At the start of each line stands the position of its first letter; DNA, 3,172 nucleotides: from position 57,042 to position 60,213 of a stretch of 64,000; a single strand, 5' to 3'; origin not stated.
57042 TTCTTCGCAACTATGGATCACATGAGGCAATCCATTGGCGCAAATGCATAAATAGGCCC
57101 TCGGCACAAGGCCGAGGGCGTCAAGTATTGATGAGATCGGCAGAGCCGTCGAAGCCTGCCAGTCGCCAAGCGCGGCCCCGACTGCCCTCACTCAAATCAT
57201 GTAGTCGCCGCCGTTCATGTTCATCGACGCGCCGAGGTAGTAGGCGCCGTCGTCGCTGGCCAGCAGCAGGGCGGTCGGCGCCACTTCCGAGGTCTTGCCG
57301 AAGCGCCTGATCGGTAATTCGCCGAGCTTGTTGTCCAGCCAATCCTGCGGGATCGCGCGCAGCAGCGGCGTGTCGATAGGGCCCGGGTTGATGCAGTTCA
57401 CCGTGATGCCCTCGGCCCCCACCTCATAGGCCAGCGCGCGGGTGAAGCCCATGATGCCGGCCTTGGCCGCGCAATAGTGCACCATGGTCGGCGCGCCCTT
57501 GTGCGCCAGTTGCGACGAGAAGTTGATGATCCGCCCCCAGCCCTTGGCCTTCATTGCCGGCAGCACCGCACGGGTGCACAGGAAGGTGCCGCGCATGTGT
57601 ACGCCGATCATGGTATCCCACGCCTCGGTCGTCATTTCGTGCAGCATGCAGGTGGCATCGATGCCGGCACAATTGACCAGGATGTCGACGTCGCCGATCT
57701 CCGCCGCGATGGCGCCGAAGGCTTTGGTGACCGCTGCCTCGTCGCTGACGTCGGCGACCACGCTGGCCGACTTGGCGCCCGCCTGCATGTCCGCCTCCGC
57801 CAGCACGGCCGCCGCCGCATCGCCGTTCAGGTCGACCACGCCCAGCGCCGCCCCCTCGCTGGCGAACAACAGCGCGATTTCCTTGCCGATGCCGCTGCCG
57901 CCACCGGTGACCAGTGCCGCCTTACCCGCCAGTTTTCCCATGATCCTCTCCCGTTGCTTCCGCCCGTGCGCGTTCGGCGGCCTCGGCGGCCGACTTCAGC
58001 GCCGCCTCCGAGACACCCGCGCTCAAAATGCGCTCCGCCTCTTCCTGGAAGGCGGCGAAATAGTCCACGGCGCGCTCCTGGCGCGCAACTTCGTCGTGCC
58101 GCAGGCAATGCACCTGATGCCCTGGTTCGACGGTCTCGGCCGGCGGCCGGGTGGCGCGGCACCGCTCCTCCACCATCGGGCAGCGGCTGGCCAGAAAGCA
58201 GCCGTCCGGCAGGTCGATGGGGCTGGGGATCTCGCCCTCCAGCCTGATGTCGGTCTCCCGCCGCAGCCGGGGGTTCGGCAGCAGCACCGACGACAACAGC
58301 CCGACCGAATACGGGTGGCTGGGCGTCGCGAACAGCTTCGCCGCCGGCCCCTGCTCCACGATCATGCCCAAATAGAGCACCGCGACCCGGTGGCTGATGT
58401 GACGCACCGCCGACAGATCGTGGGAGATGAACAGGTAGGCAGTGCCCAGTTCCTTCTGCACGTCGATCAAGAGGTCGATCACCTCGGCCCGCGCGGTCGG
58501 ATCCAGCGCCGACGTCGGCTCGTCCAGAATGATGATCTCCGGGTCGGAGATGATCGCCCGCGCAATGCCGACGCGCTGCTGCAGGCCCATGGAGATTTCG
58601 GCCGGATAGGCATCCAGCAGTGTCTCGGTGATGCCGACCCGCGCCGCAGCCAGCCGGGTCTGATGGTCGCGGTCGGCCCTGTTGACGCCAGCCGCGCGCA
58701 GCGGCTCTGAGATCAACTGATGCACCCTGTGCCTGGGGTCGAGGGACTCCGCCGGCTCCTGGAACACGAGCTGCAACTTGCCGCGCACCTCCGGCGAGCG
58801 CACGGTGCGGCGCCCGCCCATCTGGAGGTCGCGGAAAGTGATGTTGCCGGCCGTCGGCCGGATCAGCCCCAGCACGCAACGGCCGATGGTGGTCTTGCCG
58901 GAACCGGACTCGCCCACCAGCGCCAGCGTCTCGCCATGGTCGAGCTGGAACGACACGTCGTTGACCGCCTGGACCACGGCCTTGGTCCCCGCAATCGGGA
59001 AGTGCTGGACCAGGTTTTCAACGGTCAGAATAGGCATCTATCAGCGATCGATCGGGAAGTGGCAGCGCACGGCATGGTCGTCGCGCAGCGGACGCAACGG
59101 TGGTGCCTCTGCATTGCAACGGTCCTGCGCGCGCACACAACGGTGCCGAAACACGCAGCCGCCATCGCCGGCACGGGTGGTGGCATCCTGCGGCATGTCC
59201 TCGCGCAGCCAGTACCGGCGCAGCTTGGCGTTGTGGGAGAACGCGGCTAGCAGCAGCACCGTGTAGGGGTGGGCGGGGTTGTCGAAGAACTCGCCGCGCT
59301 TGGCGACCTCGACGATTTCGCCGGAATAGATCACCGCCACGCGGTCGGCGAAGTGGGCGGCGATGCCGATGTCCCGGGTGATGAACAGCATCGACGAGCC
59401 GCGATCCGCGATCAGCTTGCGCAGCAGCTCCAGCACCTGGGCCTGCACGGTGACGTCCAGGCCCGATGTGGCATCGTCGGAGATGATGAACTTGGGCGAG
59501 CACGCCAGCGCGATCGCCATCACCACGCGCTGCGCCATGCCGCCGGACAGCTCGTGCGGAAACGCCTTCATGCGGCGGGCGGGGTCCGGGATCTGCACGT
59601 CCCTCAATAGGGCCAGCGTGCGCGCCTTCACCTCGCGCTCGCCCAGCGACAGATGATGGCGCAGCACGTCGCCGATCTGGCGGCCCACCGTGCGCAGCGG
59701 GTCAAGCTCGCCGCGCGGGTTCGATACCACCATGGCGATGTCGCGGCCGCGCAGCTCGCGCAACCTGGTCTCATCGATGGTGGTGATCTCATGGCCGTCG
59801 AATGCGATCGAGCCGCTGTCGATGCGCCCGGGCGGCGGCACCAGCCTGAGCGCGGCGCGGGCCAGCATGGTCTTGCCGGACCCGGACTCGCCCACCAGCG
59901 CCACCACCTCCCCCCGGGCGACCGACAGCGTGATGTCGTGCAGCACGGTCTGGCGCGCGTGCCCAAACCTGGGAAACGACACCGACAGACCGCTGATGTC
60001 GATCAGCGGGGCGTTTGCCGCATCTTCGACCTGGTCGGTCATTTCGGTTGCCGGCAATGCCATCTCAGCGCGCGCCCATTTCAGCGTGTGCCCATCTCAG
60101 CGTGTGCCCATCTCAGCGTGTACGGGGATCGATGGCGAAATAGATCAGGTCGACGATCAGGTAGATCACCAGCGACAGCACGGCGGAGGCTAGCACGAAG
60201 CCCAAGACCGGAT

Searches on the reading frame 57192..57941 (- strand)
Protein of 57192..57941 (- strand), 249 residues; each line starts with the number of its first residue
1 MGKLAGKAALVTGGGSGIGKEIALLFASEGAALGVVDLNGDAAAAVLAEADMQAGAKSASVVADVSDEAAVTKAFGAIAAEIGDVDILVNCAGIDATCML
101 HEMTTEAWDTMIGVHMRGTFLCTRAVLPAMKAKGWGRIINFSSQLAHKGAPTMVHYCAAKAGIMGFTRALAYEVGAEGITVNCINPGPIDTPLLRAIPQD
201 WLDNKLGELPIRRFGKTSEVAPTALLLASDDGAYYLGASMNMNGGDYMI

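Call 15: search_protein_families(library=pfam, proteins=[window:57192-57941:-], max_evalue=0.001)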
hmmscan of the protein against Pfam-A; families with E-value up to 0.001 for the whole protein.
window:57192-57941:- (249 aa): 4 families
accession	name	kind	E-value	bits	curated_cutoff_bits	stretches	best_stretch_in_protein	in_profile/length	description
PF13561.12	adh_short_C2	-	1.1e-58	199.1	27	1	16-245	6-234/236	Enoyl-(Acyl carrier protein) reductase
PF00106.31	adh_short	-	1.2e-57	195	26.6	1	7-199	1-192/195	short chain dehydrogenase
PF08659.16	KR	-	5.8e-14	52.8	22.6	1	10-188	4-177/180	KR domain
PF23441.1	SDR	-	1.1e-05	25.4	27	1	3-195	4-200/258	SDR-like rossmann domain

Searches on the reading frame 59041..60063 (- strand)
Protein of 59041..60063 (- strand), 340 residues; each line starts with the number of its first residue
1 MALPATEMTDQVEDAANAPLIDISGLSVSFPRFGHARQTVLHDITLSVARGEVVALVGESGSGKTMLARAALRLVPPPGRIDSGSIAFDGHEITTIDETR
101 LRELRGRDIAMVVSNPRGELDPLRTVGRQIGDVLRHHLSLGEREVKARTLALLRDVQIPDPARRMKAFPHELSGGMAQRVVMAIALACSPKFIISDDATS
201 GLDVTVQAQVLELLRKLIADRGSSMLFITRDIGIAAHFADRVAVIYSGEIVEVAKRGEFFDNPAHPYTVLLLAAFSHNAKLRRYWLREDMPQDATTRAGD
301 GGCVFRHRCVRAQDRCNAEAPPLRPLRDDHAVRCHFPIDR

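Call 15: search_protein_families(library=pfam, proteins=[window:59041-60063:-], max_evalue=0.001)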
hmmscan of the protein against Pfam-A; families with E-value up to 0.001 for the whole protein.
window:59041-60063:- (340 aa): 4 families
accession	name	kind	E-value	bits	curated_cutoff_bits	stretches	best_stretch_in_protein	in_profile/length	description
PF00005.33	ABC_tran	-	2e-25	90.5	25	1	41-200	1-137/137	ABC transporter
PF08352.17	oligo_HPY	-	7.7e-14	52.3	27.1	1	251-316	1-65/65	Oligopeptide/dipeptide transporter, C-terminal region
PF13191.12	AAA_16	-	9.5e-06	26.6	32.6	1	46-157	17-142/167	AAA ATPase domain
PF13401.12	AAA_22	-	3.9e-05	24.4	27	1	53-219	7-109/130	AAA domain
